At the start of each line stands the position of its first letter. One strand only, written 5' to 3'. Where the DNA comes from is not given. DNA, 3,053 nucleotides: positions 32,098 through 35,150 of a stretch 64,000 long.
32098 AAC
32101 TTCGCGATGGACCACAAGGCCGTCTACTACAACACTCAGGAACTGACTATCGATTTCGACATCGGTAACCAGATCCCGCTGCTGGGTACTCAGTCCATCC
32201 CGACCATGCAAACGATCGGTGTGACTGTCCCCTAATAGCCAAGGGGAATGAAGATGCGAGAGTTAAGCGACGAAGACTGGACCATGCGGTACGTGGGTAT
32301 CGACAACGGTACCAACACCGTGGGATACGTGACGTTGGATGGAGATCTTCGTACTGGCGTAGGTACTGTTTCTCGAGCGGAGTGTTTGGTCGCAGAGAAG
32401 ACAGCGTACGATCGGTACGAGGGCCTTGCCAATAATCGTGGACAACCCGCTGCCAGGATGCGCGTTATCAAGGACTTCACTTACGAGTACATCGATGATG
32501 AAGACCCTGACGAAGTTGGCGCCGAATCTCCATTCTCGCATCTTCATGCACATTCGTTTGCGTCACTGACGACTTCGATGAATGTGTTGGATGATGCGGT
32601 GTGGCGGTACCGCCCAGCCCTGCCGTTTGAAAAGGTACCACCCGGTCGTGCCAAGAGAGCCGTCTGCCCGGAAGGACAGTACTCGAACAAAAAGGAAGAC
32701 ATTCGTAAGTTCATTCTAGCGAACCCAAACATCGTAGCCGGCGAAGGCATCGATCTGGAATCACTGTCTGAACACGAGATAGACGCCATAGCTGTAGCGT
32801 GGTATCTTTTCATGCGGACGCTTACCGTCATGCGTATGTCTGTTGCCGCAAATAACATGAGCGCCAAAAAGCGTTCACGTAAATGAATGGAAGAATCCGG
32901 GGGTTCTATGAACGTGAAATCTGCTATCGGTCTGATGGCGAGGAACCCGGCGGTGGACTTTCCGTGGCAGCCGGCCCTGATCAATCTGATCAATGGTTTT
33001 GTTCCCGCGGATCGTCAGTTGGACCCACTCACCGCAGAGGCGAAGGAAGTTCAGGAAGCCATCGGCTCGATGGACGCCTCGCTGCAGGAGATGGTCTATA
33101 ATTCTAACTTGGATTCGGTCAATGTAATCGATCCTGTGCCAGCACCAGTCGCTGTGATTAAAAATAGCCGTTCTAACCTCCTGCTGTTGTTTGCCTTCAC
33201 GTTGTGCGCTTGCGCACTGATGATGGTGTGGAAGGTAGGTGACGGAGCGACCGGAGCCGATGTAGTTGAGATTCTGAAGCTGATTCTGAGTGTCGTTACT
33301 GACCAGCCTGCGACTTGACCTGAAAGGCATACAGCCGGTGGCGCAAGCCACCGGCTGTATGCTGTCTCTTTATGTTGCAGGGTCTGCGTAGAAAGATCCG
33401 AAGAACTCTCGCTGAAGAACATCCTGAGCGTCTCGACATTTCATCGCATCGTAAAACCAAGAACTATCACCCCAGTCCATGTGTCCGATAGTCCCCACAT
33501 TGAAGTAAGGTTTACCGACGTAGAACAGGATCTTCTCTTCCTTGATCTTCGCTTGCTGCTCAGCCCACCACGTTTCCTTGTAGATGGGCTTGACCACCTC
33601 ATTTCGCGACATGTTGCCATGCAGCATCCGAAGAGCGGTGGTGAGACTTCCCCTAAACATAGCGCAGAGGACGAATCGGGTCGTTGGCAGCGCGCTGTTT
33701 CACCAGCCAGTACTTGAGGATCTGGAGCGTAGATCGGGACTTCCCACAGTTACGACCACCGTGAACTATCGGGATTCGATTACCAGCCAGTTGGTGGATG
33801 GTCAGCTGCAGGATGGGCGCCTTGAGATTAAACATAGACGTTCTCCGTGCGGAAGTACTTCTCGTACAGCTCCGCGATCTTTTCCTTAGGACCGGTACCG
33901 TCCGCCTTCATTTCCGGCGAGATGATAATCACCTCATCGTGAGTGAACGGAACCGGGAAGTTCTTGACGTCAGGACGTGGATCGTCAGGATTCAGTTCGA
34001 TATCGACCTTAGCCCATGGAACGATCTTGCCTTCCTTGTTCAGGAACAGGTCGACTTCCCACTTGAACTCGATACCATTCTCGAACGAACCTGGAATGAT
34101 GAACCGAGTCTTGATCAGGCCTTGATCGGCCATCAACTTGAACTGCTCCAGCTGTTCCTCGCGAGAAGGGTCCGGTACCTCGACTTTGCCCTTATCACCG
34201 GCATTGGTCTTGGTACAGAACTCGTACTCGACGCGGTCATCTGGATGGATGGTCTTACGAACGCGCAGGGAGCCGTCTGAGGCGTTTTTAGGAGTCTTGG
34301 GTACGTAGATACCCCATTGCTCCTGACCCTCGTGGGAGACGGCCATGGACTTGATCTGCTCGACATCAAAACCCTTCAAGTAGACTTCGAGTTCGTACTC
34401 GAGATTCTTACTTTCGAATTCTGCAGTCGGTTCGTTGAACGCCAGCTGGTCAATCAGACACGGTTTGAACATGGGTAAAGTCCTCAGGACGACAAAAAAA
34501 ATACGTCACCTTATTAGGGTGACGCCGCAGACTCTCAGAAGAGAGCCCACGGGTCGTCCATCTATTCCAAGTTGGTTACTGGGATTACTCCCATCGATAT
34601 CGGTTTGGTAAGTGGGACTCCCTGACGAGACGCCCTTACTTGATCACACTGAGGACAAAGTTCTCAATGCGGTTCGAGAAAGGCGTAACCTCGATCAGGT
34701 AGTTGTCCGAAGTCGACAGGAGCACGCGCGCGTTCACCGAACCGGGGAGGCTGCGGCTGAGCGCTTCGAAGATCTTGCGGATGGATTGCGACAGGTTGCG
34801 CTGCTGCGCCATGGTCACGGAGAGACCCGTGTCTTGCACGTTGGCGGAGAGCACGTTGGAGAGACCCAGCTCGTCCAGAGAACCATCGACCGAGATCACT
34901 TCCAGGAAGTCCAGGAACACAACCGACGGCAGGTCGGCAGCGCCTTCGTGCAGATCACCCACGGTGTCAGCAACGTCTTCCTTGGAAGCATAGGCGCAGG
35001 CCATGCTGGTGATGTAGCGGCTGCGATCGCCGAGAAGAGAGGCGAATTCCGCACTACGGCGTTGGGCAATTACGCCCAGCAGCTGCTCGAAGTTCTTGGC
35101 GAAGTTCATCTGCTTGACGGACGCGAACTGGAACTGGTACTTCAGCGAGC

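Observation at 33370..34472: CYTH/TTM-like gene followed by a 60-aa P-loop mini-ORF and a 96-aa ORF, joined by identical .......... overlaps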

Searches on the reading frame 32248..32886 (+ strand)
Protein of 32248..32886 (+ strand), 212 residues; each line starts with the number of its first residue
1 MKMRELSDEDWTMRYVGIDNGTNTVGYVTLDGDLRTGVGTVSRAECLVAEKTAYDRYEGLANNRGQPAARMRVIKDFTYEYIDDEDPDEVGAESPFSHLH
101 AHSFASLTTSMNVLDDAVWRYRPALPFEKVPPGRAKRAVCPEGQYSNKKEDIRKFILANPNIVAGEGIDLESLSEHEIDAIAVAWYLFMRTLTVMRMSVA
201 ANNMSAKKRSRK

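Call 58: search_protein_families(library=phrogs, proteins=[window:32248-32886:+], max_evalue=0.001)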
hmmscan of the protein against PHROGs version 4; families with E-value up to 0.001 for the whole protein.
window:32248-32886:+ (212 aa): 1 family
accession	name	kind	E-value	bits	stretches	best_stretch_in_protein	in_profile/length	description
phrog_159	-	DNA, RNA and nucleotide metabolism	8.6e-20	72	1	1-186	76-245/330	RuvC-like Holliday junction resolvase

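Call 59: search_protein_families(library=pfam, proteins=[window:32248-32886:+], max_evalue=0.01)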
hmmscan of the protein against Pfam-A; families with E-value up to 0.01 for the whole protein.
window:32248-32886:+ (212 aa): 0 families

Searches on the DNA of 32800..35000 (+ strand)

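Call 3: search_dna_similar(query=window:32800-35000:+, collection=phages, mode=near, max_rows=30)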
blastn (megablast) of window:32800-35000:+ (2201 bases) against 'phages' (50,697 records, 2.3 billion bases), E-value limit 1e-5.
No match.
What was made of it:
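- Tried and rejected: Near-identical DNA in GenBank phages: no match (call 3).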

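Call 71: search_rna_families(source=window, start=33000, end=35000, threshold=evalue, max_evalue=1)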
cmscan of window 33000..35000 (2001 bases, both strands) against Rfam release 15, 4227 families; matches with E-value up to 1: 4.
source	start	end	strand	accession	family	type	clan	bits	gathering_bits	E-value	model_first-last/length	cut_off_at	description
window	33324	33366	+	RF04038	mir-5985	Gene; miRNA;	-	20.9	100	0.82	1-74/74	no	mir-5985 microRNA precursor family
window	33293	33357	+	RF00630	P26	Gene;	-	20.8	36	0.23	1-66/66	no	Pseudomonas sRNA P26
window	33333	33358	-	RF00630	P26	Gene;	-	18.4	36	0.88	38-65/66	no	Pseudomonas sRNA P26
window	33988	34059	-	RF02005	group-II-D1D4-6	Intron;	CL00102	14.3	49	0.29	137-208/225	no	Group II catalytic intron D1-D4-6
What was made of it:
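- Tried and rejected: Rfam scan of 33000-35000: only chance-level hits on the terminator hairpin (call 71).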

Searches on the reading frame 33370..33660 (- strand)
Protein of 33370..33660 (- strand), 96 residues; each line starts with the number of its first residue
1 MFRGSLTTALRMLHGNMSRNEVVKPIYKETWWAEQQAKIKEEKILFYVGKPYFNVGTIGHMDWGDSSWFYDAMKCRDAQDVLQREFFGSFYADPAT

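Call 4: search_protein_families(library=pfam, proteins=[window:33370-33660:-], max_evalue=10)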
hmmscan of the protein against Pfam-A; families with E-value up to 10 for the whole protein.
window:33370-33660:- (96 aa): 0 families
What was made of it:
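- On CYTH / triphosphate tunnel metalloenzyme superfamily (214-aa protein): No hit for the window protein at E up to 10 (call 4).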

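Call 5: search_protein_families(library=phrogs, proteins=[window:33370-33660:-], max_evalue=1)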
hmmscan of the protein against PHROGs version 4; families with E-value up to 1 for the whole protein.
window:33370-33660:- (96 aa): 1 family
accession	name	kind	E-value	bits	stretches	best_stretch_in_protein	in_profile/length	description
phrog_27465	-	unknown function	0.01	16.7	1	46-66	6-26/59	-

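Call 15: search_dna_similar(query=window:33370-33660:-, collection=phages, mode=protein, max_rows=30, max_evalue=1)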
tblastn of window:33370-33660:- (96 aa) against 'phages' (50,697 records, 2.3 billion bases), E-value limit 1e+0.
Records with a match: 4; places in all: 4; records where one place covers at least 80% of the query: 0.
Best place of each record, by identity: 60-80% 1; <60% 3.
By first word of the organism name: Acinetobacter 3; Pseudomonas 1.
By host as written in the record: - 3; Pseudomonas sp. 1.
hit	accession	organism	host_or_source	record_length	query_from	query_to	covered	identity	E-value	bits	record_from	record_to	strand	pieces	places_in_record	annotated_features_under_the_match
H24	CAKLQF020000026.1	Acinetobacter phage MD-2021a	not known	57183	38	68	32%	48.4%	6e-1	34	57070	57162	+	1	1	none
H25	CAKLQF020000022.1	Acinetobacter phage MD-2021a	not known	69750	38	68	32%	48.4%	7e-1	34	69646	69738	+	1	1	none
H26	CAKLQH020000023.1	Acinetobacter phage MD-2021a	not known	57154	38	68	32%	48.4%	1e+0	33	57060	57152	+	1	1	none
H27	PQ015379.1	Pseudomonas phage HRDY3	Pseudomonas sp.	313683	49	64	17%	75.0%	4e-2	37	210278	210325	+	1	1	hypothetical protein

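Call 49: search_solved_structures(query=A3, max_evalue=10, show_alignments=3)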
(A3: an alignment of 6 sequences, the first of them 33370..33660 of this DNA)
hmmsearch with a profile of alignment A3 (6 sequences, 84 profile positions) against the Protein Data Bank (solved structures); distinct sequences matched with E-value up to 10: 87 (the best 60 are shown).
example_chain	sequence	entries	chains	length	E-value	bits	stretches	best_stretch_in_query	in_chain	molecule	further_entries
5i4r_C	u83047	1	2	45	0.00037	23.6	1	55-75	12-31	Elongation factor Tu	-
2hcj_A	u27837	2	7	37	0.00075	22.6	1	55-75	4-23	Protein chain elongation factor EF-Tu | Elongation factor EF-Tu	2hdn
5mi8_A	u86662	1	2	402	0.0058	19.7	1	55-73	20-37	Elongation factor Tu 1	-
5mi3_A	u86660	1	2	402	0.0058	19.7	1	55-73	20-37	Elongation factor Tu 1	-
5mi9_A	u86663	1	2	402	0.0058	19.7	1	55-73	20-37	Elongation factor Tu 1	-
1mj1_A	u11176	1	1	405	0.0059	19.7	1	54-70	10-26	Elongation Factor Tu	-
9tb0_C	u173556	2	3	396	0.0066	19.6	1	55-73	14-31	Elongation factor Tu 1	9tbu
3mmp_A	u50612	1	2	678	0.007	19.5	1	50-73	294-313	Elongation factor Tu 2, Elongation factor Ts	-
4r71_A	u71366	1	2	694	0.0072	19.4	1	50-73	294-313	Elongation factor Ts, Elongation factor Tu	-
4iw3_B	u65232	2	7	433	0.0081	19.3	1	53-70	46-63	Elongation factor Tu-A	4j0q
9t9c_A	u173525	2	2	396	0.0085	19.2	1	55-73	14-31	Elongation factor Tu 2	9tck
9t8g_A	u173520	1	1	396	0.0085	19.2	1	55-73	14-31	Elongation factor Tu 2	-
3u2q_A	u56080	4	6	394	0.0086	19.2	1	55-73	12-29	Elongation factor Tu 1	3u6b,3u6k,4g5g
1dg1_G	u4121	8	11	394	0.0087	19.2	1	55-73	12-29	ELONGATION FACTOR TU | Elongation factor Tu 2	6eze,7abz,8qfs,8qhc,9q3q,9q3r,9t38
4p3y_A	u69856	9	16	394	0.0087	19.2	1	55-73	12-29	Elongation factor Tu 1 | Elongation factor Tu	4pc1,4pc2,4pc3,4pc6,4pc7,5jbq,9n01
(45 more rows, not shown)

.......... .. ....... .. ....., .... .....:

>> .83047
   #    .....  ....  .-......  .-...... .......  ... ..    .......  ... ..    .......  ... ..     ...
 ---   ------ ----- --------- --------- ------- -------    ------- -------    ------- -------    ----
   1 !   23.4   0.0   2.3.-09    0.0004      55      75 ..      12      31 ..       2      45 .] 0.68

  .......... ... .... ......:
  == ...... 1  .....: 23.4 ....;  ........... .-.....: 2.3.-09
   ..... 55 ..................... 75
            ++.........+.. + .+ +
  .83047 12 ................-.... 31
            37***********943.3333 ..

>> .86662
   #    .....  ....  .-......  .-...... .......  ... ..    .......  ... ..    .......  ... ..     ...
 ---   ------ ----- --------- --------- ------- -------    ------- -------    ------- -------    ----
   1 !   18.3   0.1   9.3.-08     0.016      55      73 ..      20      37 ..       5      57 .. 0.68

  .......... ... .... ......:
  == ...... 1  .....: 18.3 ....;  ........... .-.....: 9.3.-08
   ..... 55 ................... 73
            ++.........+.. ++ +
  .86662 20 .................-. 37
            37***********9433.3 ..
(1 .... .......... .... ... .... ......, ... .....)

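Call 53: find_homologous_proteins(query=window:33370-33660:-, max_evalue=10)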
Query window:33370-33660:- (96 aa): 5 proteins with E <= 10 among 5 candidates.
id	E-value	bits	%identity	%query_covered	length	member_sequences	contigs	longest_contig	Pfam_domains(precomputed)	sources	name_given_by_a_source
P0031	3.7e-54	199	100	89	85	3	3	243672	-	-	-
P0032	7.8e-19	85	59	77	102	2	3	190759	-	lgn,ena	-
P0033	1.1e-16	78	62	65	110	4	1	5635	-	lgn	-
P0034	5.8e-15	73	58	67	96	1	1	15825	-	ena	-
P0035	5.7e-13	66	56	68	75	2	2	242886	-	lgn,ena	-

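Call 74: search_protein_families(library=pfam, alignment_id=A3, max_evalue=10)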
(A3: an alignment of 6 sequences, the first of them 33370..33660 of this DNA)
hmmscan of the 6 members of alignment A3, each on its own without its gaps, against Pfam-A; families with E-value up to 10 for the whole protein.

A. member 1, window:33370-33660:- (96 aa): 0 families

B. families by the number of members that match (of 6 scanned): 0 families

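Call 96: get_annotated_region(hit=H27, flank=2000)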
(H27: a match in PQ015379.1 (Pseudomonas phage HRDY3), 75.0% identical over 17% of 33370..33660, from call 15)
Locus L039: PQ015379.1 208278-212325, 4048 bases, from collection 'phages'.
description: Pseudomonas phage HRDY3, complete genome.
organism: Pseudomonas phage HRDY3 (NCBI taxid 3236930)
taxonomy: Viruses
host: Pseudomonas sp.; source: pond water; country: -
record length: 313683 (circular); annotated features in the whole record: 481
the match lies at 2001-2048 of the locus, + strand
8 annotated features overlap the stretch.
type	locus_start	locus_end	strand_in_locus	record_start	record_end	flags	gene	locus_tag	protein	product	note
CDS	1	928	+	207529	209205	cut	-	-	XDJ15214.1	Type III restriction enzyme res subunit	-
CDS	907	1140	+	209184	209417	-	-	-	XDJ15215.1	hypothetical protein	-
CDS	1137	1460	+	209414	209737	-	-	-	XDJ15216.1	HNH endonuclease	-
CDS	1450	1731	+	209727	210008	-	-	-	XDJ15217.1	hypothetical protein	-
CDS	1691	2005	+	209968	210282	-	-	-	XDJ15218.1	hypothetical protein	-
CDS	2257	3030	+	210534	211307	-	-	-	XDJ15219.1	DNA polymerase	-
CDS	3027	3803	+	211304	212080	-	-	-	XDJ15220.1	hypothetical protein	-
CDS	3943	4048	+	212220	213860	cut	-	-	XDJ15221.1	tail sheath protein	-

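Call 113: search_protein_families(library=ncbifam, proteins=[window:33370-33660:-], max_evalue=1)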
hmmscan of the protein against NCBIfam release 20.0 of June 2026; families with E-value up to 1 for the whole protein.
window:33370-33660:- (96 aa): 4 families
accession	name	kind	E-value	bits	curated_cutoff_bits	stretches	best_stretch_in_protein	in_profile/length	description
NF009372.0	PRK12735.1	subfamily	0.019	13.8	479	1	46-67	6-27/396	elongation factor Tu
NF000766.0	PRK00049.1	subfamily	0.021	13.6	449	1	45-67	5-27/396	elongation factor Tu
NF009373.0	PRK12736.1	subfamily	0.03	13.1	452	1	45-67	5-27/394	elongation factor Tu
TIGR00485.1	EF-Tu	equivalog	0.068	11.9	522.4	1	46-66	6-26/394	elongation factor Tu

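Call 117: search_protein_families(library=padloc, proteins=[window:33370-33660:-], max_evalue=1)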
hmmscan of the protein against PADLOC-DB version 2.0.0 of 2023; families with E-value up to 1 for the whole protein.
window:33370-33660:- (96 aa): 0 families
